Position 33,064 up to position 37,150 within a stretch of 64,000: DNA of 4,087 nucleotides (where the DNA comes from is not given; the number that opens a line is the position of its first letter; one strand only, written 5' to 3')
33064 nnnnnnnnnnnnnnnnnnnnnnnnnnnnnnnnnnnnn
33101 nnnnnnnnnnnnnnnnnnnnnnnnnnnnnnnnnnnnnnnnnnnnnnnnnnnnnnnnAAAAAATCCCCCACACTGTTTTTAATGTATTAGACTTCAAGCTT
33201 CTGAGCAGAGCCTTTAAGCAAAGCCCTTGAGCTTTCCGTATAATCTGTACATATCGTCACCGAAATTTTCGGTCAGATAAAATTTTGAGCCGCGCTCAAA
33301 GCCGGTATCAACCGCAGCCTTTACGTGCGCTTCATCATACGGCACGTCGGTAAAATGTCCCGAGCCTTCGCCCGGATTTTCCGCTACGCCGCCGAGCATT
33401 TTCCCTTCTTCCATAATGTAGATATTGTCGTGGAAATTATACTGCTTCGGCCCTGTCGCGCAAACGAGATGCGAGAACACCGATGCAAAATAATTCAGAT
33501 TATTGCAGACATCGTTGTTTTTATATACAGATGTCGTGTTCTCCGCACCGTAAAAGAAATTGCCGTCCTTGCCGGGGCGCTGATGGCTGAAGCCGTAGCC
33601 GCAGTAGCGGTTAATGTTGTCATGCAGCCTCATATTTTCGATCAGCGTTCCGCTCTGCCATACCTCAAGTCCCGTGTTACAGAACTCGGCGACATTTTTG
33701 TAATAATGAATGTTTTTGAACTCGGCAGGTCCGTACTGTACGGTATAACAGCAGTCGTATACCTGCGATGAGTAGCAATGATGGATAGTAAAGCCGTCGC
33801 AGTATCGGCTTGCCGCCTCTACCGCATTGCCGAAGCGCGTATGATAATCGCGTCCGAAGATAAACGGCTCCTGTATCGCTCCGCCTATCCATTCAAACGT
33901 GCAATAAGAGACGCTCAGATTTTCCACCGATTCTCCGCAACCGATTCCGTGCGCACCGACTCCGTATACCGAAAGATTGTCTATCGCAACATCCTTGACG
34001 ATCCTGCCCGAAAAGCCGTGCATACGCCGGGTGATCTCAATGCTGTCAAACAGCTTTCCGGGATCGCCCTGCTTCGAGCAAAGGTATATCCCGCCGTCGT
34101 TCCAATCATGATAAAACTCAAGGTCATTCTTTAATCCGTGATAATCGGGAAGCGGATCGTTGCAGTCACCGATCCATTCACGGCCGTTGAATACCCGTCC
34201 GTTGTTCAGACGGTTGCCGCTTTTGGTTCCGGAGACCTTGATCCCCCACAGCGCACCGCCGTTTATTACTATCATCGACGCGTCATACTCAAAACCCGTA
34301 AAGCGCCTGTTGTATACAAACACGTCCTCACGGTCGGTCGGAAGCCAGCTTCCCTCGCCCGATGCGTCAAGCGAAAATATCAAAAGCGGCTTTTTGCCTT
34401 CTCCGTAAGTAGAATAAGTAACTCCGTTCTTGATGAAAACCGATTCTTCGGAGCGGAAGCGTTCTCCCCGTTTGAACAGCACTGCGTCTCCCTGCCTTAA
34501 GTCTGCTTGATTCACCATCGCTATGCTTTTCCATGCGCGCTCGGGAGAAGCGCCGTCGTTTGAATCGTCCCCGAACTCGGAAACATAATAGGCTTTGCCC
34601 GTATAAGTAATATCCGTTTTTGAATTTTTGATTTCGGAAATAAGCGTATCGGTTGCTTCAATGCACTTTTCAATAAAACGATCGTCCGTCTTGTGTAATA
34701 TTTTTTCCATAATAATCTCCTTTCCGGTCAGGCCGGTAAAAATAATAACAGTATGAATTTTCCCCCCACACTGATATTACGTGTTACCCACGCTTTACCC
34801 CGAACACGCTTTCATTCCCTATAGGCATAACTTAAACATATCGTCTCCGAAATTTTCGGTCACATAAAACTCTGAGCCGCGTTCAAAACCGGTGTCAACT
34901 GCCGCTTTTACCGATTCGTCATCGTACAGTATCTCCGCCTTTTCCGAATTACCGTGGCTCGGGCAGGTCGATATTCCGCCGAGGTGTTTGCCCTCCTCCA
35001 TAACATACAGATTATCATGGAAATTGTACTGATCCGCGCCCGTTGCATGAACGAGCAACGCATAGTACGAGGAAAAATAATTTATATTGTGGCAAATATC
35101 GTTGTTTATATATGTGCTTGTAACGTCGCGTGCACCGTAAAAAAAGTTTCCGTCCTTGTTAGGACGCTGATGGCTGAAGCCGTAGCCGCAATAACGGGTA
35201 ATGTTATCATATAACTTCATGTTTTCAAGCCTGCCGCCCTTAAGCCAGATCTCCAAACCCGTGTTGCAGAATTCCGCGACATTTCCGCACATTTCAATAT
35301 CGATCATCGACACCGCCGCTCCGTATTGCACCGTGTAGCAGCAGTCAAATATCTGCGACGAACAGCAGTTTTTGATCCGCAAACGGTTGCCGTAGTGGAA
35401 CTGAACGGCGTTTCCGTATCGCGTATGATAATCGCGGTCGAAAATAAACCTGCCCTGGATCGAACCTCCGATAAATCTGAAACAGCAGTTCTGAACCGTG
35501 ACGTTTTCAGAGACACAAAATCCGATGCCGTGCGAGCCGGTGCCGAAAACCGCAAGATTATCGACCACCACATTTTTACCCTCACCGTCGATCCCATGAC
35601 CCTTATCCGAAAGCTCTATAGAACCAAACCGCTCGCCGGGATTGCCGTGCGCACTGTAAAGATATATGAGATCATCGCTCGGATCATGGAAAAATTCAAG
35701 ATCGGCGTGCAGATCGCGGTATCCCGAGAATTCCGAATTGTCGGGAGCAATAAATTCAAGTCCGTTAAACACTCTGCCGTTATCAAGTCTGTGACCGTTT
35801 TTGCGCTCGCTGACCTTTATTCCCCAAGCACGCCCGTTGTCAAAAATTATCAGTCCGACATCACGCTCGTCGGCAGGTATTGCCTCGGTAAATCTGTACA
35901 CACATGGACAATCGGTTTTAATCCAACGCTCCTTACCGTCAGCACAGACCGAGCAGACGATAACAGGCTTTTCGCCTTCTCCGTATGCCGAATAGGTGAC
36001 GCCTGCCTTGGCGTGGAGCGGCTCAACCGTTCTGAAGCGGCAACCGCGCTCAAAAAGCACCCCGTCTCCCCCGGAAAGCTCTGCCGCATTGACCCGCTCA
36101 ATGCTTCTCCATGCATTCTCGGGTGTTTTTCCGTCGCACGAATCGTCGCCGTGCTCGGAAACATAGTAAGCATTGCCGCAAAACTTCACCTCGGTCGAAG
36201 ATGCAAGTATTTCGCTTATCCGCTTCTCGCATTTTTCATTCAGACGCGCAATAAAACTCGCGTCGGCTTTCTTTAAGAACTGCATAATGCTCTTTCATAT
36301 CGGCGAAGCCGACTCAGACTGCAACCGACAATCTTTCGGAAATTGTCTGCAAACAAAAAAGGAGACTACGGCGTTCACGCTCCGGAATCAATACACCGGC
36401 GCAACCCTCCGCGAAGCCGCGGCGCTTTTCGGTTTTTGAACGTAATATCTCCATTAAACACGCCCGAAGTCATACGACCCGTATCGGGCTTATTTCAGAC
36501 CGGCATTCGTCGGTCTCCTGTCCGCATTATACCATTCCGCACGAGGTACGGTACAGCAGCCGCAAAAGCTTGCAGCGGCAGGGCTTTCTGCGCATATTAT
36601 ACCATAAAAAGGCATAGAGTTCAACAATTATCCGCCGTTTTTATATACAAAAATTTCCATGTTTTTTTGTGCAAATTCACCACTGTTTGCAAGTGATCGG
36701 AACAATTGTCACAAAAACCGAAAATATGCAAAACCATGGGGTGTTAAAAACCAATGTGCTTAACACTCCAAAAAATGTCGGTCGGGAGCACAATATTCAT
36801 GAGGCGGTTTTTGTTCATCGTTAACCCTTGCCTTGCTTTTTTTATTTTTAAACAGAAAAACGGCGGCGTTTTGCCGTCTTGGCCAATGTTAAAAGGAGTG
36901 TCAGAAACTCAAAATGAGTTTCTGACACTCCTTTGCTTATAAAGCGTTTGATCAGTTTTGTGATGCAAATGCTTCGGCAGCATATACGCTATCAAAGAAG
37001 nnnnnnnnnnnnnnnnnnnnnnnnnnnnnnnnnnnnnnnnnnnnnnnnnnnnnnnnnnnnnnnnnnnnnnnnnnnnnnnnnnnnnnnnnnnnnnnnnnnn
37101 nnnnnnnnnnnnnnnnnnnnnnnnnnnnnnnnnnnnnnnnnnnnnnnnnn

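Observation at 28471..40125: Six-copy array of an uncharacterised ~500-aa beta-helix module: five leaderless tandem genes next to one S-layer-anchored, secreted copy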

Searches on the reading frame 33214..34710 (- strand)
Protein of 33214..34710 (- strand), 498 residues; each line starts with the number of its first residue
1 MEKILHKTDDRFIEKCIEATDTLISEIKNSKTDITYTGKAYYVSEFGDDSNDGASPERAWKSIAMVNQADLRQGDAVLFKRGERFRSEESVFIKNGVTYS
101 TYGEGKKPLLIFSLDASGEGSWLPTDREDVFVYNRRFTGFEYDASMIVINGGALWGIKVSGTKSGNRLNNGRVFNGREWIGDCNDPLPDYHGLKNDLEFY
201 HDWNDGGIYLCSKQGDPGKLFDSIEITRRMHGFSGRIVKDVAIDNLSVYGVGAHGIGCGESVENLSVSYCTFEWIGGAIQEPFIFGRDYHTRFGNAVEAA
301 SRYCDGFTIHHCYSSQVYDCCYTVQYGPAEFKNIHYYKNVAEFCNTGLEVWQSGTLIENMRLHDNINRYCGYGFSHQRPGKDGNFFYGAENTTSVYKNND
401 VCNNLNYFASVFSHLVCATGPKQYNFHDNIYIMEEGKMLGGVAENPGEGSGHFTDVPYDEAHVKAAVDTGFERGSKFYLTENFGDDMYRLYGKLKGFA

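Call 3: search_protein_families(library=pfam, proteins=[window:33214-34710:-], max_evalue=0.1)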
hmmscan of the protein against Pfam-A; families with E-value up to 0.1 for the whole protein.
window:33214-34710:- (498 aa): 0 families

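Call 4: search_protein_families(library=ncbifam, proteins=[window:33214-34710:-], max_evalue=0.1)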
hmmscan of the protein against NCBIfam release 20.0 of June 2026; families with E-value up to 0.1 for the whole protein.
window:33214-34710:- (498 aa): 1 family
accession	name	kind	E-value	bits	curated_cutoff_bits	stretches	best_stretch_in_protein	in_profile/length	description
NF047897.1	LctobiosidLnbX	equivalog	3.6e-08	31.7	2500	1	30-95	35-102/1498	lacto-N-biosidase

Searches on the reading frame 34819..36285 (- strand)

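Call 3: search_protein_families(library=pfam, proteins=[window:34819-36285:-], max_evalue=0.1)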
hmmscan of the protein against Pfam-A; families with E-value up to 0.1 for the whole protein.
window:34819-36285:- (488 aa): 1 family
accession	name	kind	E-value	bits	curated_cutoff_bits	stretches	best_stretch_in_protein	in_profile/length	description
PF13229.12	Beta_helix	-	0.00024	21.2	25.9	1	200-316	42-141/158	Right handed beta helix region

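Call 4: search_protein_families(library=ncbifam, proteins=[window:34819-36285:-], max_evalue=0.1)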
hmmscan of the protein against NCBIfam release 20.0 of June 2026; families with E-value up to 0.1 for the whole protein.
window:34819-36285:- (488 aa): 1 family
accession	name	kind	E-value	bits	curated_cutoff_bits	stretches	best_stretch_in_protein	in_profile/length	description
NF047897.1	LctobiosidLnbX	equivalog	1.7e-07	29.5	2500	1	31-111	37-128/1498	lacto-N-biosidase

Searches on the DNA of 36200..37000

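Call 61: search_rna_families(source=window, start=36200, end=37000, threshold=evalue, max_evalue=1, show_alignments=2)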
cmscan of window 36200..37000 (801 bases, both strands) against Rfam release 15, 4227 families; matches with E-value up to 1: 3.
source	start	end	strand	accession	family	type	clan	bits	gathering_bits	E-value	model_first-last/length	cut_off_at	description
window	36892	36934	+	RF03604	mir-5728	Gene; miRNA;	-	25.3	100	0.024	20-65/84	no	mir-5728 microRNA precursor family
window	36888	36991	-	RF01473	rli41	Gene; sRNA;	-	20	55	0.098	1-494/494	no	Listeria sRNA rli41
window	36833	36934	+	RF02660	icaR_3p_UTR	Cis-reg;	-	15.1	369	0.47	1-390/390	no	icaR 3'UTR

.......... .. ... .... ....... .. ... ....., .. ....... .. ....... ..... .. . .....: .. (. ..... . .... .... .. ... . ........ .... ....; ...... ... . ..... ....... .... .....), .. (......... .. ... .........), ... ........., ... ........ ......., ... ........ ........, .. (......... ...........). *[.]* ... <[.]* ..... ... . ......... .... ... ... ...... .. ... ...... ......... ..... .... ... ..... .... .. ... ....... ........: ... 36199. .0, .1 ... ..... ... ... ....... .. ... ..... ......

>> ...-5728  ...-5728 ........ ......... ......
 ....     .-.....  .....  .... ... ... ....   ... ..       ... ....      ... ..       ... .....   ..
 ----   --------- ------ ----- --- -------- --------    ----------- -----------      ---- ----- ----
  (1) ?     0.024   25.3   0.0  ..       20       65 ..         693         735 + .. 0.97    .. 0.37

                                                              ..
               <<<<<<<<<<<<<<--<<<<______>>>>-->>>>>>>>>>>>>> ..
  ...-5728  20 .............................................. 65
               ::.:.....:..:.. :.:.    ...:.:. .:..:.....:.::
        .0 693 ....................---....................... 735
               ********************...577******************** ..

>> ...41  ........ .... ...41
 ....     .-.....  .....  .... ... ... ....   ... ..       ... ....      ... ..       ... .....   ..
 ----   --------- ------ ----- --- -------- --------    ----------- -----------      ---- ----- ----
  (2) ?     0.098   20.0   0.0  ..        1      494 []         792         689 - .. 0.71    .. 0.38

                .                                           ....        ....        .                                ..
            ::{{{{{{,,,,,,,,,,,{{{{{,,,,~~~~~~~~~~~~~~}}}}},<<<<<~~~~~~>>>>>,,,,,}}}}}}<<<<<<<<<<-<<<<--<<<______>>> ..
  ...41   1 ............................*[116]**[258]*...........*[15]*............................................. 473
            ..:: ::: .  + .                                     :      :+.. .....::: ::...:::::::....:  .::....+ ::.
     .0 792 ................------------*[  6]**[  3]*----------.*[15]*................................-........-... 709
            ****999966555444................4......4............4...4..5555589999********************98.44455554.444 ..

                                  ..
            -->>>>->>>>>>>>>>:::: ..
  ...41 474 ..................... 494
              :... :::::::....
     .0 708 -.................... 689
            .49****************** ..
